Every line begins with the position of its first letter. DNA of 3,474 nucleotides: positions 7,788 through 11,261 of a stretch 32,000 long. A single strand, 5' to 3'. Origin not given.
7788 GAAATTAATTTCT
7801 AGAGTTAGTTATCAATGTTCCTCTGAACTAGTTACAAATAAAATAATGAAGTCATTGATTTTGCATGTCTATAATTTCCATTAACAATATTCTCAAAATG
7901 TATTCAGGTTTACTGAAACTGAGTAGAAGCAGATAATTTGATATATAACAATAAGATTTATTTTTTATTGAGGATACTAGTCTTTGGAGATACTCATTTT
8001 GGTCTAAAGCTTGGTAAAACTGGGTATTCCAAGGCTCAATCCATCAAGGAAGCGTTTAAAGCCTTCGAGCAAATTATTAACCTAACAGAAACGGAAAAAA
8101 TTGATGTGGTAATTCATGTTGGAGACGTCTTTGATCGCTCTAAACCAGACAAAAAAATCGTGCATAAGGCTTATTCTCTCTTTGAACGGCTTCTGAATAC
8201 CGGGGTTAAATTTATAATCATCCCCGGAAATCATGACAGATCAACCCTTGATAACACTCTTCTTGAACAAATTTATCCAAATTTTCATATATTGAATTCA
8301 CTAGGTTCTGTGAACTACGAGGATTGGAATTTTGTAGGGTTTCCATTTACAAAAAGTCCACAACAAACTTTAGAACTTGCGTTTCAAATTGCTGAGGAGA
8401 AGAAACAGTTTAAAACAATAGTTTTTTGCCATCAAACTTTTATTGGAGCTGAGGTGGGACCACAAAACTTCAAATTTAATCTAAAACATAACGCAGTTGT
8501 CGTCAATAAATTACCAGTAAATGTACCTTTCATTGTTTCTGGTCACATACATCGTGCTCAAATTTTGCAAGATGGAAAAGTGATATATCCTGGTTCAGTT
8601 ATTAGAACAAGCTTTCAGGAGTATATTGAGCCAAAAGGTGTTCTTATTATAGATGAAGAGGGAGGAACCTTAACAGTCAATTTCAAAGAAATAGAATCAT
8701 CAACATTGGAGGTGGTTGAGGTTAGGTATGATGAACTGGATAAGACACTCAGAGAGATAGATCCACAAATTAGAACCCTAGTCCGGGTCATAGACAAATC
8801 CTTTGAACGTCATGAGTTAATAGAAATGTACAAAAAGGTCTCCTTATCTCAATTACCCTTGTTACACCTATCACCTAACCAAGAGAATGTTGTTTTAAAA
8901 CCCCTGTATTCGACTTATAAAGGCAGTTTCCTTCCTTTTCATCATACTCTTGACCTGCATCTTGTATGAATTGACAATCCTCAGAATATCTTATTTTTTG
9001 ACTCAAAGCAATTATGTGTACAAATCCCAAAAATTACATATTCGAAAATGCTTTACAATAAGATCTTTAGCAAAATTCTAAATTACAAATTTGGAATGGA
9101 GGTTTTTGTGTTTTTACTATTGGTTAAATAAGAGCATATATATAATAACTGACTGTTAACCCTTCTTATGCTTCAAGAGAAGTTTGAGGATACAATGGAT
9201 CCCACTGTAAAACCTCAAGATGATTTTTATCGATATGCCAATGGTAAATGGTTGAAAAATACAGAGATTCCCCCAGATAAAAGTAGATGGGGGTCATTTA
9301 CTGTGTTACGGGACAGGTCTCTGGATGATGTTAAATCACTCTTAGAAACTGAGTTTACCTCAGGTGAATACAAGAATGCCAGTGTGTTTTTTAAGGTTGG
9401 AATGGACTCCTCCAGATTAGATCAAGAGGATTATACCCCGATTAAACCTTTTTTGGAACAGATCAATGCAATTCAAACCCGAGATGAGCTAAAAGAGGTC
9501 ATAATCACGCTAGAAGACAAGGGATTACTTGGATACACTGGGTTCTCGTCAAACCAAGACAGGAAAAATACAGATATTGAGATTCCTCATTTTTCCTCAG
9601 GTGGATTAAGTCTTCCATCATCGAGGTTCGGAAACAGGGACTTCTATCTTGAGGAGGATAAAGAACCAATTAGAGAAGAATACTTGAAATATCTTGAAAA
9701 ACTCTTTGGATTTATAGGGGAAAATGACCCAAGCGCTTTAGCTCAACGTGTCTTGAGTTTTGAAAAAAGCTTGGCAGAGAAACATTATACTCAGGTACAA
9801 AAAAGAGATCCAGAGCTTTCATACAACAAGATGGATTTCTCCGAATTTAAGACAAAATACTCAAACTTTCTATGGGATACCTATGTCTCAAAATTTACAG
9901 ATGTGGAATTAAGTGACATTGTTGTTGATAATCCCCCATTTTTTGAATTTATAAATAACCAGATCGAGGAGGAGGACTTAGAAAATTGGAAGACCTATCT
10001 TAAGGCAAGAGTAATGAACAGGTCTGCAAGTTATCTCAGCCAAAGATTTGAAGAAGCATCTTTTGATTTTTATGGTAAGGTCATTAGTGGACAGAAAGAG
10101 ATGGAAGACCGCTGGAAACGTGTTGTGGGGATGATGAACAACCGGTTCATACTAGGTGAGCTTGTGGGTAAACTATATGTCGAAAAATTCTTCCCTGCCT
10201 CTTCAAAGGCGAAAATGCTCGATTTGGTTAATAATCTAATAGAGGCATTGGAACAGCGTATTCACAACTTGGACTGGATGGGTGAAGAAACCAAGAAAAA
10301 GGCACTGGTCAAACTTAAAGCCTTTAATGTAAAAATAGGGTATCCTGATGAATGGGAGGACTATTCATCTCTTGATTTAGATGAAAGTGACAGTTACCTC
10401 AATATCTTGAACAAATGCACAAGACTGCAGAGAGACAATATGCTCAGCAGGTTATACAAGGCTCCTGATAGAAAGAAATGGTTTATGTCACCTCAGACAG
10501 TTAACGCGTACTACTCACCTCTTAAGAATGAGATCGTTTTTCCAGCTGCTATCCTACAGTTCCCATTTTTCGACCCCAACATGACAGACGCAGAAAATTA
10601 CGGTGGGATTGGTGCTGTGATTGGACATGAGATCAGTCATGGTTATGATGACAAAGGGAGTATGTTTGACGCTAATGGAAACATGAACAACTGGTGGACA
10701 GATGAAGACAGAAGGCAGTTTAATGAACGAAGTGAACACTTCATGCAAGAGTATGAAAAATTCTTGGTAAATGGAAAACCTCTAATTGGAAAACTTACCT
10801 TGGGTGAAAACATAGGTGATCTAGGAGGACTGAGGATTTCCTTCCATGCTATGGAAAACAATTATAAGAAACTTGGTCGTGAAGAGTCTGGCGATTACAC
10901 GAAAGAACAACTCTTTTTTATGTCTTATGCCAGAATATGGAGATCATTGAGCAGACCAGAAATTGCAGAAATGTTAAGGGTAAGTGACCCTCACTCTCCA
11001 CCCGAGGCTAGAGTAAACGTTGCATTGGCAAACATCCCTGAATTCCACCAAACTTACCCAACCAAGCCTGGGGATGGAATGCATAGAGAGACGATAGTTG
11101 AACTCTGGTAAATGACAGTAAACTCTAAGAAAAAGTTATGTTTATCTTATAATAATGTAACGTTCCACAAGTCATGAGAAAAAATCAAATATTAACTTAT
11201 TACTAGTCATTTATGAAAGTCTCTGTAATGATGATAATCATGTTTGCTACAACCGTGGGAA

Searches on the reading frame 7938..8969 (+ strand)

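Call 72: search_protein_families(library=pfam, proteins=[window:7938-8969:+], max_evalue=0.001)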
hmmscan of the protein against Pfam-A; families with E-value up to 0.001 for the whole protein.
window:7938-8969:+ (343 aa): 2 families
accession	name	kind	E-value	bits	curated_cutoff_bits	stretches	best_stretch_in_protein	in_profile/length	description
PF00149.33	Metallophos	-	8.7e-17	62.6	21.5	1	11-206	1-190/191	Calcineurin-like phosphoesterase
PF12850.12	Metallophos_2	-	1.6e-11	44.9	27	1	12-229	2-143/154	Calcineurin-like phosphoesterase superfamily domain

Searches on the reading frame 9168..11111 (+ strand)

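Call 72: search_protein_families(library=pfam, proteins=[window:9168-11111:+], max_evalue=0.001)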
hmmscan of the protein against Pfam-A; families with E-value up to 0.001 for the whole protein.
window:9168-11111:+ (647 aa): 2 families
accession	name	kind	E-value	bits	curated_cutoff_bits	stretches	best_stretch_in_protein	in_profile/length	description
PF05649.18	Peptidase_M13_N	-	1.8e-111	373.7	32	1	16-393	1-381/381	Peptidase family M13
PF01431.27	Peptidase_M13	-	3.8e-62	210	24.5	1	446-642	1-201/205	Peptidase family M13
